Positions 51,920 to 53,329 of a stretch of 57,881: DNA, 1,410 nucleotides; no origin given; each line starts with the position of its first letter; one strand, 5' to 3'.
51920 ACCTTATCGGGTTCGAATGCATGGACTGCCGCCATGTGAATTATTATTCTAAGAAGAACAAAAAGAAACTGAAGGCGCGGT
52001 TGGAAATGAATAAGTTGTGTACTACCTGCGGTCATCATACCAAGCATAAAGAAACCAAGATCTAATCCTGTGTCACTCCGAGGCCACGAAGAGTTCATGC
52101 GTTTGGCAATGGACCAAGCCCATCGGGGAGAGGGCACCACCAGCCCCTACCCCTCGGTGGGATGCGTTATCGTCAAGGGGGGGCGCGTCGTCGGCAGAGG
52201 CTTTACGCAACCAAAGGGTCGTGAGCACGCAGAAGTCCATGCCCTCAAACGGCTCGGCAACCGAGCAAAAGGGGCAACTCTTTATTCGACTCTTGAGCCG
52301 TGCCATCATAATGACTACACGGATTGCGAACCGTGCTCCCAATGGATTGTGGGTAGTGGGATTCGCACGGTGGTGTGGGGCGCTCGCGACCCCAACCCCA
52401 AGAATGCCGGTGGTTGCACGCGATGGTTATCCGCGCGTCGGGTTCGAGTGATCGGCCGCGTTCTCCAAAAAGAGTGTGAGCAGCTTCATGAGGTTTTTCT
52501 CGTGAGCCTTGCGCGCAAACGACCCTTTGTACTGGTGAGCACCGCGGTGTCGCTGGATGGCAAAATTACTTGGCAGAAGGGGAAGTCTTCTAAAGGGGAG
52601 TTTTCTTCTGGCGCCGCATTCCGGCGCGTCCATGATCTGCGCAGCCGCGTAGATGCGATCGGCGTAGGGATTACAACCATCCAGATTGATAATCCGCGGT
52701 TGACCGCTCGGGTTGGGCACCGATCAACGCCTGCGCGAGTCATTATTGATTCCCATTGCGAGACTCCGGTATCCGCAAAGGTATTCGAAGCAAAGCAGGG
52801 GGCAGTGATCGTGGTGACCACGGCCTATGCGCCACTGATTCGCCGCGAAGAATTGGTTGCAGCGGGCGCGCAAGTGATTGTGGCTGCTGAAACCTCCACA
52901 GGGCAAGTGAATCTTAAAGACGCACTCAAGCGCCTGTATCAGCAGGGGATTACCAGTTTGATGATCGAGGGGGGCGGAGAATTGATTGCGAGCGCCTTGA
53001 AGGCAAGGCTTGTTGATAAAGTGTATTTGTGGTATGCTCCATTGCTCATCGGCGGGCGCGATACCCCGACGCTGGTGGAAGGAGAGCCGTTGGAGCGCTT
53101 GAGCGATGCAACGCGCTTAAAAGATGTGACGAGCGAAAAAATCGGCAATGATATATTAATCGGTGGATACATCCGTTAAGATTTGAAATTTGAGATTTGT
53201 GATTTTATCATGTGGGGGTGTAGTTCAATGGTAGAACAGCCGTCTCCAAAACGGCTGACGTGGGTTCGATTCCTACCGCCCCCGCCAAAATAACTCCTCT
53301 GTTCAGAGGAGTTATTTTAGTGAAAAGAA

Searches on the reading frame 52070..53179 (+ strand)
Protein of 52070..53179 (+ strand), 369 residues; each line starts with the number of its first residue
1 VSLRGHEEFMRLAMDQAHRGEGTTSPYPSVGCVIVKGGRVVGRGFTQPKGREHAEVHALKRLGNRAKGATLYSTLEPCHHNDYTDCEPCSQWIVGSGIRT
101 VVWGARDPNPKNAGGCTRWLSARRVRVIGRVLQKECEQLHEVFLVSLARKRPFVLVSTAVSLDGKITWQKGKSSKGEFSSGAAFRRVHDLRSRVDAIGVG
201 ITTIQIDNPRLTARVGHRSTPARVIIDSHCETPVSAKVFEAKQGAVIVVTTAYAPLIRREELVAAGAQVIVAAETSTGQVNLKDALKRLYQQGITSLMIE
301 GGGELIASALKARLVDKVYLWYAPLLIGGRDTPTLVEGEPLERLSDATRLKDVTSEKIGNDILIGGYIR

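Call 70: find_homologous_proteins(query=window:52070-53179:+, max_evalue=1e-50)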
Query window:52070-53179:+ (369 aa): 2234 proteins with E <= 1e-50 among 8000 candidates; the best 120 are listed.
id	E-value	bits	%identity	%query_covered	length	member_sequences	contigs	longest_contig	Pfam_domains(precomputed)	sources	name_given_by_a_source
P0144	1.4e-244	829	100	100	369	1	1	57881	PF00383.30,PF14437.13,PF01872.23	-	-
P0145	2.0e-212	723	88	99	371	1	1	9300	PF00383.30,PF14437.13,PF01872.23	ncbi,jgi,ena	-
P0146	1.4e-167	576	68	99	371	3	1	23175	PF00383.30,PF14437.13,PF01872.23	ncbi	-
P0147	1.6e-159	549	66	98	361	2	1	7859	PF00383.30,PF14437.13,PF01872.23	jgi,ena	-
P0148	6.2e-152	524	63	98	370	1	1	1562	PF00383.30,PF14437.13,PF01872.23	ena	-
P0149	2.1e-151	522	63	97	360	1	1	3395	PF00383.30,PF14437.13,PF01872.23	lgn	-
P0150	2.8e-151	522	62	98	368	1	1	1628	PF00383.30,PF14437.13,PF01872.23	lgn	-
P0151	6.3e-150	517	63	97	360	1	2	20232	PF00383.30,PF14437.13,PF01872.23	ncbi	-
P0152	9.7e-150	517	62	97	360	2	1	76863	PF00383.30,PF14437.13,PF01872.23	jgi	-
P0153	1.5e-144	500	61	99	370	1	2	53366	PF00383.30,PF14437.13,PF01872.23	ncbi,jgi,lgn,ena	-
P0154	3.0e-139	482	59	100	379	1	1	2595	PF00383.30,PF14437.13,PF01872.23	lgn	-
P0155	1.0e-135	471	58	97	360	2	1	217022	PF00383.30,PF14437.13,PF01872.23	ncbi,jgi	-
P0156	3.2e-115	403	63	80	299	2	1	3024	PF01872.23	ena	-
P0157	1.5e-107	378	52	97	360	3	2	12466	PF00383.30,PF14437.13,PF01872.23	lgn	-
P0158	5.7e-89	317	46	99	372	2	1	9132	PF00383.30,PF14437.13,PF01872.23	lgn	-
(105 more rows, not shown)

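Call 71: list_cluster_members(proteins=[P0145, P0146, P0151, P0155])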
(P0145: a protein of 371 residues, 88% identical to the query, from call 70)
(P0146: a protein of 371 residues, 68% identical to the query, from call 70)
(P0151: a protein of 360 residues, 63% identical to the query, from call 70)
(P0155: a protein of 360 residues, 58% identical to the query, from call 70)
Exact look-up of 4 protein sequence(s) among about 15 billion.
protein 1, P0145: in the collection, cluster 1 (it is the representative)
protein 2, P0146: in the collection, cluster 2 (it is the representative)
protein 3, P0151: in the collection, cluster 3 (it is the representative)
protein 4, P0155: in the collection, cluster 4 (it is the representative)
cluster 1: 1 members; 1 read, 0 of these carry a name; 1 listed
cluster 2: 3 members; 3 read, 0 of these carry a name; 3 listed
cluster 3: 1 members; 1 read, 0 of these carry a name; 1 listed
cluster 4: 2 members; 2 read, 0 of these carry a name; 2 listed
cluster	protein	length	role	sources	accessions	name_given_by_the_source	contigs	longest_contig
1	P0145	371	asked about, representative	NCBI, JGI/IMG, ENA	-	-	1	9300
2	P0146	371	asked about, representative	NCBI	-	-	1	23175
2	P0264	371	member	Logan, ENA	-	-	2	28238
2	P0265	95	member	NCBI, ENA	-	-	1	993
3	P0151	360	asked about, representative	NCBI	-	-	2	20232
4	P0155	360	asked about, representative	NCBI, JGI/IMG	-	-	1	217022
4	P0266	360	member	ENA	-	-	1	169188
